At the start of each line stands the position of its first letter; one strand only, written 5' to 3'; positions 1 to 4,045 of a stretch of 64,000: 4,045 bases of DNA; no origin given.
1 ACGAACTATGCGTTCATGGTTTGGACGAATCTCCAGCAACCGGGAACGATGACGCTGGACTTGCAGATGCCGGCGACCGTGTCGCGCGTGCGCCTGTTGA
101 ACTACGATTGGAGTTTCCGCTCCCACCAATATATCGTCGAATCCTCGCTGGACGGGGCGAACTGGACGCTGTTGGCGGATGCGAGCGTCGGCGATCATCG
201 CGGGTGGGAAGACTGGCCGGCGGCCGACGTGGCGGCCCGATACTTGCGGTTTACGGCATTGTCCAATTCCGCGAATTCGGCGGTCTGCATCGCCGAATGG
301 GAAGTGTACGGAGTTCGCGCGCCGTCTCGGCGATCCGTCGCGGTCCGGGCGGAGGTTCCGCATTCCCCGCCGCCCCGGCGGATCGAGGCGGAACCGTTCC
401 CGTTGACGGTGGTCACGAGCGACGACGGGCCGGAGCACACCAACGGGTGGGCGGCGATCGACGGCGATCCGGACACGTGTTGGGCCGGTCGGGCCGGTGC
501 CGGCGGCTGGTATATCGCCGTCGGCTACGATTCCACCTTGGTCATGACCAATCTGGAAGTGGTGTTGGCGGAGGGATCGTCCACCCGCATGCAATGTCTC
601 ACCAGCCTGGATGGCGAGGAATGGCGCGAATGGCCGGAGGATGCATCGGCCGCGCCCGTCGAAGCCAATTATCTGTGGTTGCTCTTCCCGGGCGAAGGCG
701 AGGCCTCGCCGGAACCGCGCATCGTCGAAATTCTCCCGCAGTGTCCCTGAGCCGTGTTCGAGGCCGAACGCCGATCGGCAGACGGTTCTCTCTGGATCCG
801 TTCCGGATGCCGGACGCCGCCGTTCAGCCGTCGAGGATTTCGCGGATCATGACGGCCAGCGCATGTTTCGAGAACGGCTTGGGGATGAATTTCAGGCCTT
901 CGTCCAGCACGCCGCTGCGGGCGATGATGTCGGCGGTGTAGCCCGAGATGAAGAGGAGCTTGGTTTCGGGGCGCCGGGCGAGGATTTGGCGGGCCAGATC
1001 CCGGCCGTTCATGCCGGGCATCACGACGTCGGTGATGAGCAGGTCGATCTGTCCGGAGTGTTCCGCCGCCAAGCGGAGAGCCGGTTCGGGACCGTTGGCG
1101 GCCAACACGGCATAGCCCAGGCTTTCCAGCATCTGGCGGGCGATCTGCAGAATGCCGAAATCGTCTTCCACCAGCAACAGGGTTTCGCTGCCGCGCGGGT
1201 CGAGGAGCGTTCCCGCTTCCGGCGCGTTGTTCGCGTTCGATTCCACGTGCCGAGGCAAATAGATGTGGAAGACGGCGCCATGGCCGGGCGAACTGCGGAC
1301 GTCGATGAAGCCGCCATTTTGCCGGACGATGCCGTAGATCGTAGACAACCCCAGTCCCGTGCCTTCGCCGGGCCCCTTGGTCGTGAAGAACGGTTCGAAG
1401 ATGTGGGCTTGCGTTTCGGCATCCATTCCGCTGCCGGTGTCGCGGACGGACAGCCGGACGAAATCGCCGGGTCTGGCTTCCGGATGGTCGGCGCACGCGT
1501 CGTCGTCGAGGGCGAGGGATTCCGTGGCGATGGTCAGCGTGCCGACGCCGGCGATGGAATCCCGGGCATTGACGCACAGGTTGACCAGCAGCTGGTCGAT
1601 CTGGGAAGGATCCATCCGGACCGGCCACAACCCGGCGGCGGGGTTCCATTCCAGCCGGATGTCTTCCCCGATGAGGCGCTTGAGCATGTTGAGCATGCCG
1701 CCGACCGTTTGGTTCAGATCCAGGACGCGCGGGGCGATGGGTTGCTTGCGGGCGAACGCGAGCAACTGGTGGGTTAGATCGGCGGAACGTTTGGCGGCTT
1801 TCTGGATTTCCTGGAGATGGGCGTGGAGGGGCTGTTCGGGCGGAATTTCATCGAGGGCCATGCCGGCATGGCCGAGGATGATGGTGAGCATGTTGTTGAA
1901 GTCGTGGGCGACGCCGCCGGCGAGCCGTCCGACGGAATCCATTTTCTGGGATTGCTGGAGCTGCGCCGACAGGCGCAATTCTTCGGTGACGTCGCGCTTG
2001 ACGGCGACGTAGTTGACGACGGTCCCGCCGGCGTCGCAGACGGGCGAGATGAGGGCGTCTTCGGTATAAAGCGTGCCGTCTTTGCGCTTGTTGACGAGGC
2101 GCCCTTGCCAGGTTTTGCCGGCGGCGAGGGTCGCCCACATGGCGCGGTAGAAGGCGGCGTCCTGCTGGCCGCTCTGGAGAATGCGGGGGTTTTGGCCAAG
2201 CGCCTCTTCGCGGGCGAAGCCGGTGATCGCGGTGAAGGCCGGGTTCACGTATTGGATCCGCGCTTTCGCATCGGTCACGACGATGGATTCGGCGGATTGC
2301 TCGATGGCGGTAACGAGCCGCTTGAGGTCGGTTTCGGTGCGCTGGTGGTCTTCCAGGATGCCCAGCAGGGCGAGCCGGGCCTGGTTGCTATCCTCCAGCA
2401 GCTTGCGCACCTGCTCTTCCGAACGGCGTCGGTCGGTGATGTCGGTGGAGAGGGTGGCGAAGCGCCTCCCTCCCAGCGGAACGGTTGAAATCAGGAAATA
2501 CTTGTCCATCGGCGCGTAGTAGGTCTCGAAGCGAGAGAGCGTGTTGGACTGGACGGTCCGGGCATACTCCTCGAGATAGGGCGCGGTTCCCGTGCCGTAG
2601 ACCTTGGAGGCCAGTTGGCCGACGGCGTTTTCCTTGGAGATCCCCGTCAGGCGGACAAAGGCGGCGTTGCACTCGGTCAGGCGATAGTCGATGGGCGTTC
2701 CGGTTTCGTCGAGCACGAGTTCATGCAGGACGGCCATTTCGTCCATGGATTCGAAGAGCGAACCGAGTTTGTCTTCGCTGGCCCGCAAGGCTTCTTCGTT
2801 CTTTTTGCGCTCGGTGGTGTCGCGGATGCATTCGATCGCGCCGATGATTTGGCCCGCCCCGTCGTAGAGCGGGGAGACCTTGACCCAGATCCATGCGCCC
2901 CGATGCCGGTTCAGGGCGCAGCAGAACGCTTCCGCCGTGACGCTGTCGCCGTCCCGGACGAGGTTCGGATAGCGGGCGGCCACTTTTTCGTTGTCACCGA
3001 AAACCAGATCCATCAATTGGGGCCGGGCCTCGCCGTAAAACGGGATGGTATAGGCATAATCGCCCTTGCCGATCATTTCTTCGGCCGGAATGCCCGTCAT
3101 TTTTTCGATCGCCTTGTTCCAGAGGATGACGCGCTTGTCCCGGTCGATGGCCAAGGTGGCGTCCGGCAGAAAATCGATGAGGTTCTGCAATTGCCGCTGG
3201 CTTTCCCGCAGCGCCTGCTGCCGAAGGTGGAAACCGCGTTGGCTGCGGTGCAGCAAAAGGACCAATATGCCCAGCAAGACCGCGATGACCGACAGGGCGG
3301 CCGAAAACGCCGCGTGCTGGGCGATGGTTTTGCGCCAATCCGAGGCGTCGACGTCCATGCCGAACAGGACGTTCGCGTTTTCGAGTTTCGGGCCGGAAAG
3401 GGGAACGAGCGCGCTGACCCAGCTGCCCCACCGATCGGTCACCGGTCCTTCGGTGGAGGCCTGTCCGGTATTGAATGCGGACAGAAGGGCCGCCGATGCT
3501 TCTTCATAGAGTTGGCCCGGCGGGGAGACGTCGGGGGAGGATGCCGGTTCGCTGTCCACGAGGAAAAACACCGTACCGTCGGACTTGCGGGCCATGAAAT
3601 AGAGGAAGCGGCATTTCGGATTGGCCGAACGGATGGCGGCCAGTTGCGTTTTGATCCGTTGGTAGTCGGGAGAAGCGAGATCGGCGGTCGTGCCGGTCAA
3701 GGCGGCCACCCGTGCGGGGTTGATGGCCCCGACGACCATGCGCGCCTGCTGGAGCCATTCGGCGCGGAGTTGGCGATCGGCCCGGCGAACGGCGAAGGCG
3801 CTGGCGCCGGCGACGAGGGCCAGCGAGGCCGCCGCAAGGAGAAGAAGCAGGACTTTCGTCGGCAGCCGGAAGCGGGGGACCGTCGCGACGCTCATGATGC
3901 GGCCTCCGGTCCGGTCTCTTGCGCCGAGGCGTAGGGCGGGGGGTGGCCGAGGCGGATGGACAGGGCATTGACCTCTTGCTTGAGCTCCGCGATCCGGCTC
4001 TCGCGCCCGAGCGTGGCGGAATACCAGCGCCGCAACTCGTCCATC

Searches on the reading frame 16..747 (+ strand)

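Call 38: search_protein_families(library=pfam, proteins=[window:16-747:+], max_evalue=0.001)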
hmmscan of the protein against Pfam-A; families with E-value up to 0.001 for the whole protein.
window:16-747:+ (244 aa): 2 families
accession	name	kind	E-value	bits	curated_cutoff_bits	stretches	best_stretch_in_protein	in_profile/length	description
PF00754.31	F5_F8_type_C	-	2.3e-15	57.3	28.2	2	10-92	35-124/127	F5/8 type C domain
PF22633.2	F5_F8_type_C_2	-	5.9e-12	46.5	27.8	1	4-79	14-91/91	NedA-like, galactose-binding domain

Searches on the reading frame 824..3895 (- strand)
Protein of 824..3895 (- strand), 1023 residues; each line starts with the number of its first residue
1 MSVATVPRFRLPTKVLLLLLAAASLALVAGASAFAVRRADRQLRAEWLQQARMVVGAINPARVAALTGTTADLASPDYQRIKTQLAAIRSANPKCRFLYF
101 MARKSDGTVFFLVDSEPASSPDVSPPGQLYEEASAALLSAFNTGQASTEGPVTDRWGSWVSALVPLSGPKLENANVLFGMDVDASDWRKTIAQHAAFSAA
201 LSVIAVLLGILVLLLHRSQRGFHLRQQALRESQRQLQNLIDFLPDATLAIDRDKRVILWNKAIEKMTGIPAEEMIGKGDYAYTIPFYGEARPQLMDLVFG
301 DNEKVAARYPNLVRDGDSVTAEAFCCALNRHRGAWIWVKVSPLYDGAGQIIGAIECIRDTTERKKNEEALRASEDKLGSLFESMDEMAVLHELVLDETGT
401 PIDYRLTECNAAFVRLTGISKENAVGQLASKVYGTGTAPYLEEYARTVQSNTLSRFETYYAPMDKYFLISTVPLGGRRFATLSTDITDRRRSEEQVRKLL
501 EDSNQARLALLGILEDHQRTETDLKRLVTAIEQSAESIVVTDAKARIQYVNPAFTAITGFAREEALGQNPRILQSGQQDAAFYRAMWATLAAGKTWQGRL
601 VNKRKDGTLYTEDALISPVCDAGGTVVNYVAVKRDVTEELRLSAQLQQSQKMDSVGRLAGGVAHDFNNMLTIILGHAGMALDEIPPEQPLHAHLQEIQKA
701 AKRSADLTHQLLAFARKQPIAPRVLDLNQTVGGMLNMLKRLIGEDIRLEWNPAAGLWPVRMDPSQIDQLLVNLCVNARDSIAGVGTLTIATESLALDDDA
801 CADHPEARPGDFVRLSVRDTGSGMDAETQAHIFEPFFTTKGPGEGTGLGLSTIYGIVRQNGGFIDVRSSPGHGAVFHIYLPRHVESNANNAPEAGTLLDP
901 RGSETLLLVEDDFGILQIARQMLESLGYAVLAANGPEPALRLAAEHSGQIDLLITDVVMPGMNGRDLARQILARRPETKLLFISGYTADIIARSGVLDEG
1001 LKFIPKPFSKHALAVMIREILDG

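Call 38: search_protein_families(library=pfam, proteins=[window:824-3895:-], max_evalue=0.001)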
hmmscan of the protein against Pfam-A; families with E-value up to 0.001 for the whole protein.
window:824-3895:- (1023 aa): 9 families
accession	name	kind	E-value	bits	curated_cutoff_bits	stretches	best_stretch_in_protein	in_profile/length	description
PF00989.32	PAS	-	2.9e-36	124.3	22.6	2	526-636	2-113/113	PAS fold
PF08448.16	PAS_4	-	1.7e-32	112.4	23.1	2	243-364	4-109/110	PAS fold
PF13426.13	PAS_9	-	1.7e-30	105.8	27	2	536-638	2-103/103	PAS domain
PF13188.13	PAS_8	-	4.8e-20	71.1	21.8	2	235-274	2-43/65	PAS domain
PF02518.31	HATPase_c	-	9.8e-19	68.3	26.4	1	762-882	2-109/111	Histidine kinase-, DNA gyrase B-, and HSP90-like ATPase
PF00072.30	Response_reg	-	1.3e-17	64.4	30.2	1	907-1017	2-110/111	Response regulator receiver domain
PF08447.18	PAS_3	-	2.6e-11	44.1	25.6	1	549-632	3-88/89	PAS fold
PF00512.31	HisKA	-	3.2e-07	30.7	26.9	1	656-718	3-64/66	His Kinase A (phospho-acceptor) domain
PF12860.13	PAS_7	-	4e-07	30.6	27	0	246-367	7-114/115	PAS fold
